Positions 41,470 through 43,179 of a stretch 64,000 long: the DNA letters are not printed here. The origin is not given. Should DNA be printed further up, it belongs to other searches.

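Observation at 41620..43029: Chorismate mutase fused to a class I aminotransferase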

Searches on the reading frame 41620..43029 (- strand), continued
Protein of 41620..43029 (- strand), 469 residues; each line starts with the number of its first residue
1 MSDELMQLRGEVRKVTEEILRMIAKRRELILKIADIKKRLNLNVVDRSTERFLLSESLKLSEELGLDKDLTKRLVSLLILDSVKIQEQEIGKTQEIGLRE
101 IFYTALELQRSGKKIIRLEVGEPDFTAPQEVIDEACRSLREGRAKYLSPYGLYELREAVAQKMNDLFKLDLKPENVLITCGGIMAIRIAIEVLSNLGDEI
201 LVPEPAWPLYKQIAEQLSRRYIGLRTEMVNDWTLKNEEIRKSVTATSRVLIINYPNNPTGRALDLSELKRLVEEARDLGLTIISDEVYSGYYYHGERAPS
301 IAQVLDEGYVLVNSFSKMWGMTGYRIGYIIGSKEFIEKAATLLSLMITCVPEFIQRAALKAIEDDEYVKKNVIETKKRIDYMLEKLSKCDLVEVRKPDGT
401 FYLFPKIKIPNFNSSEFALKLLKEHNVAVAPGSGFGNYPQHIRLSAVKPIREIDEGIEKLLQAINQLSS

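Call 47: find_encoding_contigs(protein=P0025, flank=8000, max_places=2)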
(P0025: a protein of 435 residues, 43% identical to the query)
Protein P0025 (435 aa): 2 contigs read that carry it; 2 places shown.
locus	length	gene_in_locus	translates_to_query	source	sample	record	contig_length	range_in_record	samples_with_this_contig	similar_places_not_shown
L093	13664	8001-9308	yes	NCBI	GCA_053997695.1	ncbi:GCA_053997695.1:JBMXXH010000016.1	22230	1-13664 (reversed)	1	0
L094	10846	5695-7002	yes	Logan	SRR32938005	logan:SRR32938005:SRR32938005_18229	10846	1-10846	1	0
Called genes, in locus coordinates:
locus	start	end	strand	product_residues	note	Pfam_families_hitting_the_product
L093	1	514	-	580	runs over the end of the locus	PF13520:AA_permease_2, PF00324:AA_permease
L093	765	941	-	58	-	-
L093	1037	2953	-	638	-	PF02730:AFOR_N, PF01314:AFOR_C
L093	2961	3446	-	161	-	PF13237:Fer4_10, PF13247:Fer4_11, PF14697:Fer4_21, PF12838:Fer4_7, PF13187:Fer4_9, PF12797:Fer4_2, PF12837:Fer4_6, PF00037:Fer4, +9 more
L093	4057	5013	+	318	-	PF00070:Pyr_redox (faint), PF01134:GIDA (weak), PF01266:DAO (faint), PF03486:HI0933_like (faint), PF07992:Pyr_redox_2, PF12831:FAD_oxidored (weak), PF13738:Pyr_redox_3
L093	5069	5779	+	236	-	PF13476:AAA_23 (weak), PF00005:ABC_tran, PF13304:AAA_21 (faint)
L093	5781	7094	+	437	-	PF12679:ABC2_membrane_2, PF12698:ABC2_membrane_3, PF12730:ABC2_membrane_4 (weak)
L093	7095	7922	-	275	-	PF01048:PNP_UDP_1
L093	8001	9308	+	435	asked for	PF00155:Aminotran_1_2, PF04864:Alliinase_C (faint), PF01053:Cys_Met_Meta_PP (weak)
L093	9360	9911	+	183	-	PF01966:HD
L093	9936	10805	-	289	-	PF00528:BPD_transp_1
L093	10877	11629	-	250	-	PF00378:ECH_1, PF16113:ECH_2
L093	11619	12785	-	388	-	PF01210:NAD_Gly3P_dh_N (weak), PF02737:3HCDH_N, PF00725:3HCDH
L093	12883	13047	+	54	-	-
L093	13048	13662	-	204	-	?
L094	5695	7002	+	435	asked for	PF00155:Aminotran_1_2, PF04864:Alliinase_C (faint), PF01053:Cys_Met_Meta_PP (weak)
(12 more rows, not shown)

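Call 58: predict_structure(alignment_id=A2)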
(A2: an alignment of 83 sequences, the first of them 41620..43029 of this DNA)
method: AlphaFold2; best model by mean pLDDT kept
length: 469 residues; sequences in the alignment: 83
mean_pLDDT: 94.9   pTM: 0.92
mean pLDDT of the five models: 94.9, 94.8, 94.6, 94.2, 93.8
residues with pLDDT >= 90: 433; 70-90: 31; 50-70: 5; < 50: 0
segments of 3 or more residues with pLDDT < 50: none
pLDDT, mean of each block of 10 residues (from residue 1): 90 98 98 95 90 96 95 94 91 72 95 95 89 98 93 98 94 98 98 97 96 95 96 94 95 94 96 97 97 92 94 95 96 98 96 98 95 96 98 96 97 96 98 94 96 98 96
secondary structure, 60 per line:
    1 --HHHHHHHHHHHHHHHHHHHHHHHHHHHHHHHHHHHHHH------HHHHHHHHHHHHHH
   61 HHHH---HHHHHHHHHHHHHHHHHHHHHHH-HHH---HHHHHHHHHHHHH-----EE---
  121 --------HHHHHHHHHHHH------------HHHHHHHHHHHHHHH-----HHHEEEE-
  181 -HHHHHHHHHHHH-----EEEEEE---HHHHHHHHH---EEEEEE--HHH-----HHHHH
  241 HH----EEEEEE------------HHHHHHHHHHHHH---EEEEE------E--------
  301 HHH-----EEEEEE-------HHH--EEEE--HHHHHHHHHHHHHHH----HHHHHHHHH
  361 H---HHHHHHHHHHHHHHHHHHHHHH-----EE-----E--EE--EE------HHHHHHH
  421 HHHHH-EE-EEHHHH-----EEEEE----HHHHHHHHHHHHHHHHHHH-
elements in order: H3-40 H47-64 H68-90 H98-110 H129-140 H153-167 E176-179 H182-193 E199-204 H208-216 E220-225 H236-242 E247-252 H265-277 E281-285 E309-314 E327-330 H333-347 H352-361 H365-386 H414-425 H432-435 E441-445 H450-468

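Call 60: fold_search(model_id=the predicted structure, library=pdb)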
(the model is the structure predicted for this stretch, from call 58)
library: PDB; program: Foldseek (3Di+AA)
matches with E <= 10: 1956; with E <= 0.001: 1738
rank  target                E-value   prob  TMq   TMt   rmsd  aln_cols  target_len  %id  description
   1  1j32_A                2.0e-35  1.00  0.75  0.90   1.6       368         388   30  Aspartate Aminotransferase from Phormidium lapideum (released 2003-02-04)
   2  6f5v_D                1.7e-34  1.00  0.76  0.88   2.3       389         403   29  Crystal structure of the prephenate aminotransferase from Arabidopsis thaliana (released 2019-03-13)
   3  5wml_B                2.6e-34  1.00  0.76  0.88   2.2       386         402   29  Arabidopsis thaliana Prephenate Aminotransferase mutant- K306A (released 2018-08-08)
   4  1b5o_A                4.5e-34  1.00  0.73  0.89   1.9       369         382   31  THERMUS THERMOPHILUS ASPARTATE AMINOTRANSFERASE SINGLE MUTANT 1 (released 2003-09-02)
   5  1xi9_A                5.3e-34  1.00  0.73  0.88   2.2       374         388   30  Alanine aminotransferase from Pyrococcus furiosus Pfu-1397077-001 (released 2004-11-23)
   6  1gd9_A                6.0e-34  1.00  0.74  0.89   1.8       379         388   32  CRYSTALL STRUCTURE OF PYROCOCCUS PROTEIN-A1 (released 2001-09-22)
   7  1o4s_A                7.0e-34  1.00  0.74  0.92   1.6       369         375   34  Crystal structure of Aspartate aminotransferase (TM1255) from Thermotoga maritima at 1.90 A resolution (released 2003-07-08)
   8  6f5v_B                8.8e-34  1.00  0.76  0.88   2.4       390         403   29  Crystal structure of the prephenate aminotransferase from Arabidopsis thaliana (released 2019-03-13)
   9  1gck_A                1.2e-33  1.00  0.73  0.89   2.0       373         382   31  THERMUS THERMOPHILUS ASPARTATE AMINOTRANSFERASE DOUBLE MUTANT 1 COMPLEXED WITH ASPARTATE (released 2001-11-14)
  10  1xi9_C                1.5e-33  1.00  0.75  0.89   2.3       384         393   30  Alanine aminotransferase from Pyrococcus furiosus Pfu-1397077-001 (released 2004-11-23)
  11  1o4s_B                1.9e-33  1.00  0.74  0.90   1.6       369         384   34  Crystal structure of Aspartate aminotransferase (TM1255) from Thermotoga maritima at 1.90 A resolution (released 2003-07-08)
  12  9a7o_B                2.3e-33  1.00  0.74  0.88   1.8       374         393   29  Integrative model of GPSB-DAPX by crosslinking MS and deep learning (released 2024-09-18)
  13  5wmk                  2.8e-33  1.00  0.75  0.87   2.3       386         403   29  Arabidopsis thaliana Prephenate Aminotransferase double mutant- T84V K169V (released 2018-08-08)
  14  8wou_A                3.2e-33  1.00  0.76  0.90   1.8       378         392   28  The crystal structure of aspartate aminotransferases Lpg0070 from Legionella pneumophila (released 2023-12-06)
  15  1xi9_B                3.7e-33  1.00  0.73  0.88   2.1       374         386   30  Alanine aminotransferase from Pyrococcus furiosus Pfu-1397077-001 (released 2004-11-23)
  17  5wmh_A                4.4e-33  1.00  0.74  0.87   1.6       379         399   29  Arabidopsis thaliana prephenate aminotransferase (released 2018-08-08)
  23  2z61                  1.5e-32  1.00  0.71  0.90   2.0       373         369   34  Crystal structure of MJ0684 from Methanococcus jannaschii reveals its similarity in the active site to kynurenine aminot (released 2008-06-03)
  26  5wmh_D                3.3e-32  1.00  0.74  0.87   1.9       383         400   29  Arabidopsis thaliana prephenate aminotransferase (released 2018-08-08)
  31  1dju_B                1.3e-31  1.00  0.73  0.91   4.3       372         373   31  CRYSTAL STRUCTURE OF AROMATIC AMINOTRANSFERASE FROM PYROCOCCUS HORIKOSHII OT3 (released 2001-04-11)
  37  5wmh_C                7.9e-31  1.00  0.74  0.87   2.1       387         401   28  Arabidopsis thaliana prephenate aminotransferase (released 2018-08-08)
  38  1dju_A                1.2e-30  1.00  0.73  0.90   4.5       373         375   32  CRYSTAL STRUCTURE OF AROMATIC AMINOTRANSFERASE FROM PYROCOCCUS HORIKOSHII OT3 (released 2001-04-11)
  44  5wmh_F                3.9e-29  1.00  0.75  0.88   2.3       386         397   29  Arabidopsis thaliana prephenate aminotransferase (released 2018-08-08)
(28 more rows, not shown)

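Call 61: search_solved_structures(query=L086:9518-10333:+, max_evalue=0.1, show_alignments=5)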
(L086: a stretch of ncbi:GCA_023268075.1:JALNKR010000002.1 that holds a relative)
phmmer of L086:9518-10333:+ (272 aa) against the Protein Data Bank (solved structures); distinct sequences matched with E-value up to 0.1: 21.
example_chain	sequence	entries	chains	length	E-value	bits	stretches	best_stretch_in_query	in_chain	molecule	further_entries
5t95_A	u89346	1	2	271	1.9e-13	53.8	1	2-244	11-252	Prephenate dehydrogenase 1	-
5t9f_A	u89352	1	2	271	1.3e-12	51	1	2-244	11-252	Prephenate dehydrogenase 1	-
5t9e_A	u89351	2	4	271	2.5e-12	50.1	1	2-244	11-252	Prephenate dehydrogenase 1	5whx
2pv7_A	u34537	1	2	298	4.4e-11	46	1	51-252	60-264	T-protein [Includes: Chorismate mutase (EC 5.4.99.5) (CM) and Prephenate dehydrogenase (EC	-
3ktd_A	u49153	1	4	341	8.8e-06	28.7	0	3-123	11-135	Prephenate dehydrogenase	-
4wji_A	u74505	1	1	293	0.00014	24.7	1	48-251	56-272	Putative cyclohexadienyl dehydrogenase and ADH prephenate dehydrogenase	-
3b1f_A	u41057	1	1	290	0.00038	23.3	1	54-260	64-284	Putative prephenate dehydrogenase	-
7wxe_A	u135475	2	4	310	0.00077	22.3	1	3-90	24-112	6-phosphogluconate dehydrogenase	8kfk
7osn_A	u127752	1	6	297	0.0036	20.1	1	3-84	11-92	6-phosphogluconate dehydrogenase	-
9h4f_A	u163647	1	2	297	0.0043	19.9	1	3-84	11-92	6-phosphogluconate dehydrogenase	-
4d3d_A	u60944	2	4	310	0.0071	19.2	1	3-90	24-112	IMINE REDUCTASE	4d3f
8whg_A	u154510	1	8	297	0.01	18.7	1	3-214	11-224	6-phosphogluconate dehydrogenase NAD-binding protein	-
8j44_A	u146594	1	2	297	0.014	18.2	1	3-87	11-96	6-phosphogluconate dehydrogenase NAD-binding protein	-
4oqy_A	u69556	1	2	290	0.019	17.8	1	3-75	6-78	(S)-imine reductase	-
8hwy_A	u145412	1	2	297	0.03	17.1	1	3-89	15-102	ancestral imine reductase mutant N559_M6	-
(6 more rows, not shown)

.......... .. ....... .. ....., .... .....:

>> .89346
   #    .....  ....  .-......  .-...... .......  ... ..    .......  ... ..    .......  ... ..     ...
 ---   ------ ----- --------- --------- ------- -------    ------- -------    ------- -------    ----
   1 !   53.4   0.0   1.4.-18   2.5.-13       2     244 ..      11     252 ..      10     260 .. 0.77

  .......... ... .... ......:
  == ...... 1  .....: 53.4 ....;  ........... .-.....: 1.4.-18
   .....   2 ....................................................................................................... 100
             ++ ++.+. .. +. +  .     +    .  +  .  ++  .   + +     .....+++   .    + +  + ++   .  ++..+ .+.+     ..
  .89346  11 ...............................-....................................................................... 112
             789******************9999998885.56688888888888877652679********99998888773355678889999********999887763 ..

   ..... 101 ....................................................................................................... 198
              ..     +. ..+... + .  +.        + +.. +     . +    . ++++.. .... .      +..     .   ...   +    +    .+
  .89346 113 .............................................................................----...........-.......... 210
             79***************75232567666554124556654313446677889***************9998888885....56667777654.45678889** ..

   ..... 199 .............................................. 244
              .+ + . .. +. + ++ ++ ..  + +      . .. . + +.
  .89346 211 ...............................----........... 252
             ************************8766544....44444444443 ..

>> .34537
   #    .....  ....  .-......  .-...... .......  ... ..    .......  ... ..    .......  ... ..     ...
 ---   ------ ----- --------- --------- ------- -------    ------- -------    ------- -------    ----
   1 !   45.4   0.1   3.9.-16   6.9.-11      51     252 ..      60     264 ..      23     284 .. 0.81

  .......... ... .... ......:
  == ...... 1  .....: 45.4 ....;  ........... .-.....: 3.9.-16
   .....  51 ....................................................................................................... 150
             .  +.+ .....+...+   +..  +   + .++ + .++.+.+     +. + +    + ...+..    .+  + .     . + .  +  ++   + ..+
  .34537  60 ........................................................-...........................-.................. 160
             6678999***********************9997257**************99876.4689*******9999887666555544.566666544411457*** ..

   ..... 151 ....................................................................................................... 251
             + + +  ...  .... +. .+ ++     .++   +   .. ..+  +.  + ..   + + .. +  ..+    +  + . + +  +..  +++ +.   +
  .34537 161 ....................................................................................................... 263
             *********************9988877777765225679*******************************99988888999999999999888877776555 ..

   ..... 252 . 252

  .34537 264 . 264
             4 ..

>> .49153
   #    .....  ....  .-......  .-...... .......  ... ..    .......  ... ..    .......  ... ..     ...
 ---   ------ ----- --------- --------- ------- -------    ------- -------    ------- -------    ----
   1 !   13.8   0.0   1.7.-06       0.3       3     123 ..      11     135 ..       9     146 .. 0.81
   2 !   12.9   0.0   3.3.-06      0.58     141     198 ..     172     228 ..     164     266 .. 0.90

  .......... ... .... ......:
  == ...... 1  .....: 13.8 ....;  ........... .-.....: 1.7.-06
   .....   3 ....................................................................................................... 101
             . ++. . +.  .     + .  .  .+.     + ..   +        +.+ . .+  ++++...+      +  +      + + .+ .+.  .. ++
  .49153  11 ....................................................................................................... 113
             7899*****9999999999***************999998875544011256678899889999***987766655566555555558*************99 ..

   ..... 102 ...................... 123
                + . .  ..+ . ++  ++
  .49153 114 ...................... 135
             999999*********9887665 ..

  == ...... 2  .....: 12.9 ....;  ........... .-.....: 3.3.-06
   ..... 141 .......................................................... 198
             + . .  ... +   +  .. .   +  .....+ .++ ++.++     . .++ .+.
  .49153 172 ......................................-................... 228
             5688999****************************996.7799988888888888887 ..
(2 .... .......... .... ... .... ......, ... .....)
